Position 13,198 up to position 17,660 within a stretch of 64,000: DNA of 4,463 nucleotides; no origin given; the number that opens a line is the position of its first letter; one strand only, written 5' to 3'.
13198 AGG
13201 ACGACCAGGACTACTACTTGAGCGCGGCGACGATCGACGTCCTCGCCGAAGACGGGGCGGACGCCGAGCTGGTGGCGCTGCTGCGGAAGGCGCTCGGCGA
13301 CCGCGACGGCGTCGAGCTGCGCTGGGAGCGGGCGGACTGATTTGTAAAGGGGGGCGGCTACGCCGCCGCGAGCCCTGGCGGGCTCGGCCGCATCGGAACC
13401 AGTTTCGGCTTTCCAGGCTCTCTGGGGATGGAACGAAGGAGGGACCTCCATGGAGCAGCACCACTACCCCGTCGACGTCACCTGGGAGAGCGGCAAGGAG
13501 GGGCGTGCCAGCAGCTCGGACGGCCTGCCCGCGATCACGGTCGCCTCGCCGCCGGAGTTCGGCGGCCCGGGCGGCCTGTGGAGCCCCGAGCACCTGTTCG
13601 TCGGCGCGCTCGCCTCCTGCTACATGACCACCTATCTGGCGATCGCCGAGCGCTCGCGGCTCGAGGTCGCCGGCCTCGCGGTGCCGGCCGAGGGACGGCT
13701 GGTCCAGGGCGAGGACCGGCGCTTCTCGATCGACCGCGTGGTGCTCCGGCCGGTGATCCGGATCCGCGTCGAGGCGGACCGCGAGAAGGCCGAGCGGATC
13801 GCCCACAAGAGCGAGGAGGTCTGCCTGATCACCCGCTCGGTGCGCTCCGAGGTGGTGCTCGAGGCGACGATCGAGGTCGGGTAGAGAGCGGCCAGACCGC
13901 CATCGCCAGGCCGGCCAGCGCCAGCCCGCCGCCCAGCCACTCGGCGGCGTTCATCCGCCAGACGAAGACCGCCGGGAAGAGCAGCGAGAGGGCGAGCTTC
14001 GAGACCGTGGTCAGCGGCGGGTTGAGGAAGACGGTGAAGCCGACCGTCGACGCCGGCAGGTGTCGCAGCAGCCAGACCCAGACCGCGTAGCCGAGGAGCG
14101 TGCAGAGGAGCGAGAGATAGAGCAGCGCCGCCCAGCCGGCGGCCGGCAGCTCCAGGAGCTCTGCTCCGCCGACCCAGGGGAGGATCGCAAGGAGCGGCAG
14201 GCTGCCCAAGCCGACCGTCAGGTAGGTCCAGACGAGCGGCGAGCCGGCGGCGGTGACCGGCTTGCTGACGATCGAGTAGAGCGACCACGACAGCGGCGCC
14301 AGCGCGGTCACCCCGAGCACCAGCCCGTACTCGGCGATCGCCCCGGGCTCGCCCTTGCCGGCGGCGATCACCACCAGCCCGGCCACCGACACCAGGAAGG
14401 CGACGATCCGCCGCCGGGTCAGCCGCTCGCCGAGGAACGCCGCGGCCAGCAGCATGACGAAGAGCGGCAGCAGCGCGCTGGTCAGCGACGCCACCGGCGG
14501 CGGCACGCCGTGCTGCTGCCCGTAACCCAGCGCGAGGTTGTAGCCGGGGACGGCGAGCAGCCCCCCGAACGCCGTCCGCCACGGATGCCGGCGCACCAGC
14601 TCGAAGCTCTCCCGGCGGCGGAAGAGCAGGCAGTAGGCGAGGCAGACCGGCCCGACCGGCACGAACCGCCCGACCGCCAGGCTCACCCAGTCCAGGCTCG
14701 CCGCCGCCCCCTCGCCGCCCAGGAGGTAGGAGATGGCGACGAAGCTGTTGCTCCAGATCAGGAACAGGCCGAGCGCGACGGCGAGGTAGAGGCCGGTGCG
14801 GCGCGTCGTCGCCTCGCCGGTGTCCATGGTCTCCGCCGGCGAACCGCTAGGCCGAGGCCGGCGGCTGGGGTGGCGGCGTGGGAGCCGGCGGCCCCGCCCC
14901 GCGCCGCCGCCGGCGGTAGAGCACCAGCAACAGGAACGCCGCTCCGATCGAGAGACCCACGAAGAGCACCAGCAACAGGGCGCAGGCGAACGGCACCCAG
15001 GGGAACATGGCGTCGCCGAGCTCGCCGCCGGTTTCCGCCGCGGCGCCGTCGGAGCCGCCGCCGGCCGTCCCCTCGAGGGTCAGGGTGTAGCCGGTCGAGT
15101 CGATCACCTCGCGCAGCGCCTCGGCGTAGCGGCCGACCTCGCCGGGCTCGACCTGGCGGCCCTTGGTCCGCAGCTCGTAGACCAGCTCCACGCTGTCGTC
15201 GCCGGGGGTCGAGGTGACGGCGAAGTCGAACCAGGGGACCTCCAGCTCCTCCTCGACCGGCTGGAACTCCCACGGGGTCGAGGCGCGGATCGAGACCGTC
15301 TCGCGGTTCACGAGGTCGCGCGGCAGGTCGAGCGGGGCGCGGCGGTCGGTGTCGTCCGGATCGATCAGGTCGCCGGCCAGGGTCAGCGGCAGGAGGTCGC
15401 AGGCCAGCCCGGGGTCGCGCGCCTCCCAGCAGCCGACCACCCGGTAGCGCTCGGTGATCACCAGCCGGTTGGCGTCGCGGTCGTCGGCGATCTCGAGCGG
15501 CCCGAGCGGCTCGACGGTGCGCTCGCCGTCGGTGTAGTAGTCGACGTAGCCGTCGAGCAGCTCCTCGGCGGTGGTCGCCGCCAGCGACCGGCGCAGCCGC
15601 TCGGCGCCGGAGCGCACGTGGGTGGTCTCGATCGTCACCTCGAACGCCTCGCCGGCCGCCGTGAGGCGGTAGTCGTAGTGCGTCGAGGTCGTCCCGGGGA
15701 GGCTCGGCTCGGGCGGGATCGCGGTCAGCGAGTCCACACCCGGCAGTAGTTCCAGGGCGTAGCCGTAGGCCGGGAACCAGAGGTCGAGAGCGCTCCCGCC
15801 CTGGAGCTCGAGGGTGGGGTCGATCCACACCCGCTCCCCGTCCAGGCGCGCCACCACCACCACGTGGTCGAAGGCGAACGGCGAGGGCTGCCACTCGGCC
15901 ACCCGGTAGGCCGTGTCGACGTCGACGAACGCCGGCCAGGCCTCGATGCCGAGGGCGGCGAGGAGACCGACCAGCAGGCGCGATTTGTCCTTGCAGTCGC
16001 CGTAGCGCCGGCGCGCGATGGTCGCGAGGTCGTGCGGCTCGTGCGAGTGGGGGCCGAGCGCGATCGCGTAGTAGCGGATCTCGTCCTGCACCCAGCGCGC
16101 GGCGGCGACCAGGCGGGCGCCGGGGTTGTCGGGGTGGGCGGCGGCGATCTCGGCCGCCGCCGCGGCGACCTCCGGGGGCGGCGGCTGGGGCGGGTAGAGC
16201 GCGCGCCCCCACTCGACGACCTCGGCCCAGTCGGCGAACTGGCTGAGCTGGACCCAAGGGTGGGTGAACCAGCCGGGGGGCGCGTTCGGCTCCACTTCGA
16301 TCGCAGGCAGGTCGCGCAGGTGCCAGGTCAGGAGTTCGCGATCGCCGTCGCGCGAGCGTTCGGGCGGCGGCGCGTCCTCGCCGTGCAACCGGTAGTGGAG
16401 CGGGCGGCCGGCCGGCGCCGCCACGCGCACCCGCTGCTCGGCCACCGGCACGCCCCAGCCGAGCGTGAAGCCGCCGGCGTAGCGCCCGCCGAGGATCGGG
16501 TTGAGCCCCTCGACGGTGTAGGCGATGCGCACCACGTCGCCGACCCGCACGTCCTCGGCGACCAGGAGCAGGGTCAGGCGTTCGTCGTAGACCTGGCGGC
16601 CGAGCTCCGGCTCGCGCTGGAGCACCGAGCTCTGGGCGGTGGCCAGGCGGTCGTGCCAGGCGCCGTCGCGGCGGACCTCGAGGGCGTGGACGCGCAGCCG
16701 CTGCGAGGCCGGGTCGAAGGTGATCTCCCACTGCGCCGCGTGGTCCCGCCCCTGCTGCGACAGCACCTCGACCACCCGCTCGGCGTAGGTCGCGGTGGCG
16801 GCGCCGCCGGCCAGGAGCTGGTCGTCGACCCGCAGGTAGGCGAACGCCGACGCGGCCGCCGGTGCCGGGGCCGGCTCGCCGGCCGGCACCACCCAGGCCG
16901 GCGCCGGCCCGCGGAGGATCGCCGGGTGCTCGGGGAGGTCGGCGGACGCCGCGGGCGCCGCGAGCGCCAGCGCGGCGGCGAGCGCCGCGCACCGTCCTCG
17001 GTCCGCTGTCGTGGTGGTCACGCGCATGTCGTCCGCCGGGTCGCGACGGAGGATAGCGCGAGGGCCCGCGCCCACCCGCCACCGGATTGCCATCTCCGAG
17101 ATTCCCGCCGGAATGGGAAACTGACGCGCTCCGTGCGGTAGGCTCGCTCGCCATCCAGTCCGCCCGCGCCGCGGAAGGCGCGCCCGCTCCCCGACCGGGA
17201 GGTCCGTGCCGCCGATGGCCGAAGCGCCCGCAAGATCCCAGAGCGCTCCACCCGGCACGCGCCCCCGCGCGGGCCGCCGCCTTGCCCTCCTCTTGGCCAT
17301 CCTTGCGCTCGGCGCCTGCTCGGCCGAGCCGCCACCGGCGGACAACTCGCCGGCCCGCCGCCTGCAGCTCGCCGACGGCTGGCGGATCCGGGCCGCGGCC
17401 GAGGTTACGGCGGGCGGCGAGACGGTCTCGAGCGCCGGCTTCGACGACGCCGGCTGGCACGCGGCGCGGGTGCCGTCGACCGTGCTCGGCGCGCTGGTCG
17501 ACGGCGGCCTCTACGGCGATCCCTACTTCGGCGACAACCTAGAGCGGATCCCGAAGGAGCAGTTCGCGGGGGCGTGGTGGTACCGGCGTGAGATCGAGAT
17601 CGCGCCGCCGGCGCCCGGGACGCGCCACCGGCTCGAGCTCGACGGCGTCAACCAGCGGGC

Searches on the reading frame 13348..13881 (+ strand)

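Call 39: search_protein_families(library=pfam, proteins=[window:13348-13881:+], max_evalue=0.001)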
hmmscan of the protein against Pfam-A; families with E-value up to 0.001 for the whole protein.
window:13348-13881:+ (178 aa): 1 family
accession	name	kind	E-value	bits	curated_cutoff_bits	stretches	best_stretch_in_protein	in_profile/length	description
PF02566.24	OsmC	-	6.3e-16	59.1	27.5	1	74-172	2-98/100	OsmC-like protein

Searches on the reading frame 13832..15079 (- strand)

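Call 39: search_protein_families(library=pfam, proteins=[window:13832-15079:-], max_evalue=0.001)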
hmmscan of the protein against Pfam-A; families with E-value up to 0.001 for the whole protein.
window:13832-15079:- (416 aa): 1 family
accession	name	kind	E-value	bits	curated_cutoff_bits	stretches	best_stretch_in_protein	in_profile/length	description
PF00892.27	EamA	-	2.2e-21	77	28.2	2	101-238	6-133/135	EamA-like transporter family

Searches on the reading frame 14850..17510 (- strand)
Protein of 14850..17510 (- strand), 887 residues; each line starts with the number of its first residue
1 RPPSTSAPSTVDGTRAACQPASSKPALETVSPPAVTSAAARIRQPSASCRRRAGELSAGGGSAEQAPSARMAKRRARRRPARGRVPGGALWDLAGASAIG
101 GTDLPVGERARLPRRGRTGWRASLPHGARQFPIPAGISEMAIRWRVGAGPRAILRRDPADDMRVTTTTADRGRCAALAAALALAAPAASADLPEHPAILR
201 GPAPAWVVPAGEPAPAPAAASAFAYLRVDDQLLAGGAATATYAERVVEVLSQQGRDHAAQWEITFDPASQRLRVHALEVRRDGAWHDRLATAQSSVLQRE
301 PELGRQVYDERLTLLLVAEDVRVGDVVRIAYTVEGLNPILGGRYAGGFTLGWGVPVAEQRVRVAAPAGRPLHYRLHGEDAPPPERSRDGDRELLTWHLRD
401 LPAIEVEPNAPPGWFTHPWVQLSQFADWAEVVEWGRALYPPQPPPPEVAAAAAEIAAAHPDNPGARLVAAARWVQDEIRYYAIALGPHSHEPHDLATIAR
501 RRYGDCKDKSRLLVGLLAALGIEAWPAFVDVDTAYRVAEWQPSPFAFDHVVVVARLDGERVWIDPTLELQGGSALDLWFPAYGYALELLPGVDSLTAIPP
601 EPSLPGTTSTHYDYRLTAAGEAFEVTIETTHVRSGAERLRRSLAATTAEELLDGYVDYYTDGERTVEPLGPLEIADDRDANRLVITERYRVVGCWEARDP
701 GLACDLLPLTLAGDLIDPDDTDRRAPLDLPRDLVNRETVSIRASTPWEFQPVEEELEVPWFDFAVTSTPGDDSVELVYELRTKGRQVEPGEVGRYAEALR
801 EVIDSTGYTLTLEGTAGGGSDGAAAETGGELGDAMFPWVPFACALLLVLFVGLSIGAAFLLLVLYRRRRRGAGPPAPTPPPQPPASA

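Call 38: search_protein_families(library=pfam, proteins=[window:14850-17510:-], max_evalue=0.001)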
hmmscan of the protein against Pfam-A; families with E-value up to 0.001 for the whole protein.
window:14850-17510:- (887 aa): 2 families
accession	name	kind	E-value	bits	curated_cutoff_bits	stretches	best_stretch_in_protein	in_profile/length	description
PF12969.12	DUF3857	-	7.8e-34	117.6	24.6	1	241-404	7-169/170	Domain of Unknown Function with PDB structure (DUF3857)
PF01841.26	Transglut_core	-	2.1e-06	28.4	23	1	458-526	9-74/108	Transglutaminase-like superfamily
